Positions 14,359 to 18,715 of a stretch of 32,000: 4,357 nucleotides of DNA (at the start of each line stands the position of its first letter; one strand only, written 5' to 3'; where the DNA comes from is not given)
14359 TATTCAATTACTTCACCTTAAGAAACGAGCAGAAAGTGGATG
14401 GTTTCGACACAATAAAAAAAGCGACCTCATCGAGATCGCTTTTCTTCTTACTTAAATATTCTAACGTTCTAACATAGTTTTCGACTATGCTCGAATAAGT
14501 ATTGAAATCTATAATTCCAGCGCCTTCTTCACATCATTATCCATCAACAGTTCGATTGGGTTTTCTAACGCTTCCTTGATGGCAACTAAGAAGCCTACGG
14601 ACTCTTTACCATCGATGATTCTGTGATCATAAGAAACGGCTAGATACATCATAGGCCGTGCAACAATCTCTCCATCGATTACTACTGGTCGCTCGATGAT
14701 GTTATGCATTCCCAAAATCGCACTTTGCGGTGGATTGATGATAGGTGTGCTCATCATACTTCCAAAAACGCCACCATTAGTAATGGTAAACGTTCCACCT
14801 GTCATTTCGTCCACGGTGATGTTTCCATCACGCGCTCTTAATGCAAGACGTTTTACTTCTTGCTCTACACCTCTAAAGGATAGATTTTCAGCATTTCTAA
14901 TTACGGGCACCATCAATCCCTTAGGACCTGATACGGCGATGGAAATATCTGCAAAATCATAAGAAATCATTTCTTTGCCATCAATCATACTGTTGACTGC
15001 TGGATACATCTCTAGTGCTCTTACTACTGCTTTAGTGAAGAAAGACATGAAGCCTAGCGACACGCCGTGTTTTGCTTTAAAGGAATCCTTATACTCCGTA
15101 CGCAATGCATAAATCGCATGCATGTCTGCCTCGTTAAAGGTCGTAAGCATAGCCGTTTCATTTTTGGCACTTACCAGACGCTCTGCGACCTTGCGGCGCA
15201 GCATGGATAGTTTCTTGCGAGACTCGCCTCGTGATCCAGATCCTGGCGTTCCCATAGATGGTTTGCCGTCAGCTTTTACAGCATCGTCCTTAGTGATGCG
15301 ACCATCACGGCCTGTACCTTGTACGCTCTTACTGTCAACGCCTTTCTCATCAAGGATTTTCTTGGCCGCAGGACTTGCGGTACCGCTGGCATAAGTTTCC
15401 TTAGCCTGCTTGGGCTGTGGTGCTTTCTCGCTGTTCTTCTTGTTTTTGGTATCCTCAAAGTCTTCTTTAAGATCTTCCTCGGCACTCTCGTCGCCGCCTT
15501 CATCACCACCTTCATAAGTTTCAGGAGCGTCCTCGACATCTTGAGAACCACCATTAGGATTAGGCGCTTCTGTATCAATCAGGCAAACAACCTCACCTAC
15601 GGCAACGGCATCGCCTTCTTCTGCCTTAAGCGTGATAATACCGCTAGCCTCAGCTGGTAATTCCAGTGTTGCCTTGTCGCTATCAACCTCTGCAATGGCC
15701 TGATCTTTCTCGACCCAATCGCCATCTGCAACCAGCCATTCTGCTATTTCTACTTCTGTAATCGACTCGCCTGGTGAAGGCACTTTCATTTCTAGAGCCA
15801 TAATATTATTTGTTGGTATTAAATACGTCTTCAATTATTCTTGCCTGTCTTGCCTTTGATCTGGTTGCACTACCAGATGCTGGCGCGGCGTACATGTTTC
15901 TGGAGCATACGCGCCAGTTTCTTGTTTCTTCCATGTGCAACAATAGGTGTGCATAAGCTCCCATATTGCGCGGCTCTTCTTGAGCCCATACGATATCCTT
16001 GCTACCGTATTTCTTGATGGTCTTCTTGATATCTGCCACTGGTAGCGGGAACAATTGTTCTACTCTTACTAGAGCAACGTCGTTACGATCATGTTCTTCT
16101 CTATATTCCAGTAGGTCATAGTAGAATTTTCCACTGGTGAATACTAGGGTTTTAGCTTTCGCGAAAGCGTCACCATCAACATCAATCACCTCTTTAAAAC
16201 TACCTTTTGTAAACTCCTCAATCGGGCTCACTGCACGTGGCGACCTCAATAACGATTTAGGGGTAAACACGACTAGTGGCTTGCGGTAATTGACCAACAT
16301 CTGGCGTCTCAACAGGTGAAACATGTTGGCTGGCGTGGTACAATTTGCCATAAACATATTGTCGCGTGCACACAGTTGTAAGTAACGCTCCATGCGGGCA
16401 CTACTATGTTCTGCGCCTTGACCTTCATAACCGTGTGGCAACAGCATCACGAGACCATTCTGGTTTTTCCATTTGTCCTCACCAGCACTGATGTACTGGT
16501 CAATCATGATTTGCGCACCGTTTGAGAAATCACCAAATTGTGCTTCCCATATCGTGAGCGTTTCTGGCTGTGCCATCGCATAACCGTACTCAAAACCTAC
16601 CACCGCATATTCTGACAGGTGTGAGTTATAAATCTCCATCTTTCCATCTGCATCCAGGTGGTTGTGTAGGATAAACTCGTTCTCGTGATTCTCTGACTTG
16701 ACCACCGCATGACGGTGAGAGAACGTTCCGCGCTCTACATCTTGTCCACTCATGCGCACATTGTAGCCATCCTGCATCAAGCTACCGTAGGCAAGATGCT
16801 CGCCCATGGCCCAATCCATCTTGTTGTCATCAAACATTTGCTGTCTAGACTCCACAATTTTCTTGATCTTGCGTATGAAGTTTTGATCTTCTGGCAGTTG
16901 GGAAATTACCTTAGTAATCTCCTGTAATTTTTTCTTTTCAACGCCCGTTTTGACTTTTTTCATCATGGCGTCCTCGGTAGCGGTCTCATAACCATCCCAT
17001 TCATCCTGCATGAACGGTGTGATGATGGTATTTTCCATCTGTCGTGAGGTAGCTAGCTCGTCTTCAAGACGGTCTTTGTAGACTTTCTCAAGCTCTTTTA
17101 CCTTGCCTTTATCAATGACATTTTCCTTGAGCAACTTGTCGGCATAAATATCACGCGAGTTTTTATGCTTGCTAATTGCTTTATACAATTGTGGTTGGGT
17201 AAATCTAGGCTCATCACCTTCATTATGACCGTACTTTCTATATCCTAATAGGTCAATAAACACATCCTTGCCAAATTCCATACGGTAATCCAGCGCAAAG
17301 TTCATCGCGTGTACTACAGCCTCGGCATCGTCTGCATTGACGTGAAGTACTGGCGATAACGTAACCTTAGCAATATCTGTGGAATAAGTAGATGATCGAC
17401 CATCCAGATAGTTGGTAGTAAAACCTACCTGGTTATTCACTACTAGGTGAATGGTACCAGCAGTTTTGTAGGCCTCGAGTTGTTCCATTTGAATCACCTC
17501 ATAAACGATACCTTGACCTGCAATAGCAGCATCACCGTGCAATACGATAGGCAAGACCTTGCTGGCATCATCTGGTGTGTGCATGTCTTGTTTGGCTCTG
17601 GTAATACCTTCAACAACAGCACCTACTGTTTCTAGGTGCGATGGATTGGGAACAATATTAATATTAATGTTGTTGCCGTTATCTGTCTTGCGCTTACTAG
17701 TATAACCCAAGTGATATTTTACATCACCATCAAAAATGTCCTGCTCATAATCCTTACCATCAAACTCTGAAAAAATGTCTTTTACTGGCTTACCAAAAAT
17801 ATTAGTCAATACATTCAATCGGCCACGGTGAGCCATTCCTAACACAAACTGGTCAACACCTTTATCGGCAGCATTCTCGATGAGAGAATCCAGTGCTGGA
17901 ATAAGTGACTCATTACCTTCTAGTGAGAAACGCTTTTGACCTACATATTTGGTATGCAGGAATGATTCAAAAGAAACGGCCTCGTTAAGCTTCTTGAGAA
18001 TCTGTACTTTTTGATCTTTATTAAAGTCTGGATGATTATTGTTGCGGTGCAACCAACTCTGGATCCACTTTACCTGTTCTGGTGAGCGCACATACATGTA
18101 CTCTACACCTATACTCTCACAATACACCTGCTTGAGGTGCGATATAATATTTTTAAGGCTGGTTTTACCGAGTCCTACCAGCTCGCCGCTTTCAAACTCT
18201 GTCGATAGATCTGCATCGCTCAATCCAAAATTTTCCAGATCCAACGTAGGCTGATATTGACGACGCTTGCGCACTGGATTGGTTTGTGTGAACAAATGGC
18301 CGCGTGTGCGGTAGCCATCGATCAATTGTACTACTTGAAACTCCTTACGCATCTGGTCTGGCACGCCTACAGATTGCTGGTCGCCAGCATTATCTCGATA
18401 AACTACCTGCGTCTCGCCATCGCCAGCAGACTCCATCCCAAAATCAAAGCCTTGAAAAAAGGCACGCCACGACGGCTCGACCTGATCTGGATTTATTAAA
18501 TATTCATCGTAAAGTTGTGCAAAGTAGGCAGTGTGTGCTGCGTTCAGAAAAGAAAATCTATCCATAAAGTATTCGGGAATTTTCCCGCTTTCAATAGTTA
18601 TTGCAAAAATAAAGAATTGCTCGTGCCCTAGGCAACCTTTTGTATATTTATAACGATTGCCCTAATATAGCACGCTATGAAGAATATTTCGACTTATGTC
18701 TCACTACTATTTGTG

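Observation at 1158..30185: Hyper-iterated 14-bp perfect palindrome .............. dispersed across the whole window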

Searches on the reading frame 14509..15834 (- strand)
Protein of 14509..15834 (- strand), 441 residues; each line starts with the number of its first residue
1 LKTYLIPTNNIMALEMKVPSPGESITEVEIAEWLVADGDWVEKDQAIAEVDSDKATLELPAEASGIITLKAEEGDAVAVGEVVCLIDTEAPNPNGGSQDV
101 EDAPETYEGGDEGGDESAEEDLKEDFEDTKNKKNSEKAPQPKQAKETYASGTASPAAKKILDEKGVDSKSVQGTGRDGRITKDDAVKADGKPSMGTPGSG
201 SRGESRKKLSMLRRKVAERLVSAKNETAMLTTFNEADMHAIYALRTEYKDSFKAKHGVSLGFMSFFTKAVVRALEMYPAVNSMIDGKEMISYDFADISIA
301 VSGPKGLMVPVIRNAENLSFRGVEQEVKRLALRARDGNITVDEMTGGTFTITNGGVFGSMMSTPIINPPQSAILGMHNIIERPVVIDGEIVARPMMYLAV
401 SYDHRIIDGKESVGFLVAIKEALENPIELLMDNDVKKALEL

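Call 65: search_protein_families(library=pfam, proteins=[window:14509-15834:-], max_evalue=1e-10)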
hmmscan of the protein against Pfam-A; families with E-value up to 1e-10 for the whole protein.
window:14509-15834:- (441 aa): 3 families
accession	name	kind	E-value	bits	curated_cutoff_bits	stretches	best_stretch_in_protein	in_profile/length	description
PF00198.28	2-oxoacid_dh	-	9.6e-81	271.1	23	1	203-431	3-232/232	2-oxoacid dehydrogenases acyltransferase (catalytic domain)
PF00364.28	Biotin_lipoyl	-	3.4e-18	65.7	22.1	1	15-86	2-73/73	Biotin-requiring enzyme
PF02817.22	E3_binding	-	9.2e-13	48.6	23.7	1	153-184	3-34/36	e3 binding domain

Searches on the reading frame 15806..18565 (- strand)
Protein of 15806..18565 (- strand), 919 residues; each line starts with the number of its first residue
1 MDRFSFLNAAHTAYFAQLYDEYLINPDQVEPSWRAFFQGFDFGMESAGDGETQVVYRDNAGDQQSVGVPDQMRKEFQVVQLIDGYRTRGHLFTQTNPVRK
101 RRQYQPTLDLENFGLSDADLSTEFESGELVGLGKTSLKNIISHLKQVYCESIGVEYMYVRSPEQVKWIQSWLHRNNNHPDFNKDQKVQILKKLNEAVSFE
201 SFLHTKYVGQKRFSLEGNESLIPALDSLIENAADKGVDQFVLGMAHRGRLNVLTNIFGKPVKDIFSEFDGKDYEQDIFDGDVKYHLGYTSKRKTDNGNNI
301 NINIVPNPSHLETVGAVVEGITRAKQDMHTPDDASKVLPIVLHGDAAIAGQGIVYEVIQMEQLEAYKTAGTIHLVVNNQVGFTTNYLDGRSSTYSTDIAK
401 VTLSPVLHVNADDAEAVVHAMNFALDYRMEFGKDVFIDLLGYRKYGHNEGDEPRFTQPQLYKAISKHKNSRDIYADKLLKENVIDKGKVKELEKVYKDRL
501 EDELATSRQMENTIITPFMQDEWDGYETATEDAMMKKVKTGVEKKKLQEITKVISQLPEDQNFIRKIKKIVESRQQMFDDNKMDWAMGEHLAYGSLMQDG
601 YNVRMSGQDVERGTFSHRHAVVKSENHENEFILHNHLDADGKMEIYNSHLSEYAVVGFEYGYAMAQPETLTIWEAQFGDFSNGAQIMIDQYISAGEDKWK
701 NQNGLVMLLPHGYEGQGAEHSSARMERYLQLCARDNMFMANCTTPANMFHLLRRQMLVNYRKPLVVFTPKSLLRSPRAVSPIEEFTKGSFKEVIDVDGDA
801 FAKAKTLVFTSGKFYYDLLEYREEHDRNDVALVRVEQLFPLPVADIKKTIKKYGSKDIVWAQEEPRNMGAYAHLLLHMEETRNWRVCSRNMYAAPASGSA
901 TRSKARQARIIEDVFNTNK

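Call 65: search_protein_families(library=pfam, proteins=[window:15806-18565:-], max_evalue=1e-10)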
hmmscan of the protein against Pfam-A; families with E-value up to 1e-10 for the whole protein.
window:15806-18565:- (919 aa): 4 families
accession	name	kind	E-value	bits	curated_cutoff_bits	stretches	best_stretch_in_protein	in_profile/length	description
PF00676.26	E1_dh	-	1.2e-51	176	22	1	196-509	6-293/300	Dehydrogenase E1 component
PF02779.29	Transket_pyr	-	9.4e-48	162.6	27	1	582-774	2-173/174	Transketolase, pyrimidine binding domain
PF16870.10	OxoGdeHyase_C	-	1.3e-35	122.8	27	1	780-915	2-151/151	2-oxoglutarate dehydrogenase C-terminal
PF16078.10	2-oxogl_dehyd_N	-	2.2e-12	46.8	27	1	5-43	2-40/41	2-oxoglutarate dehydrogenase N-terminus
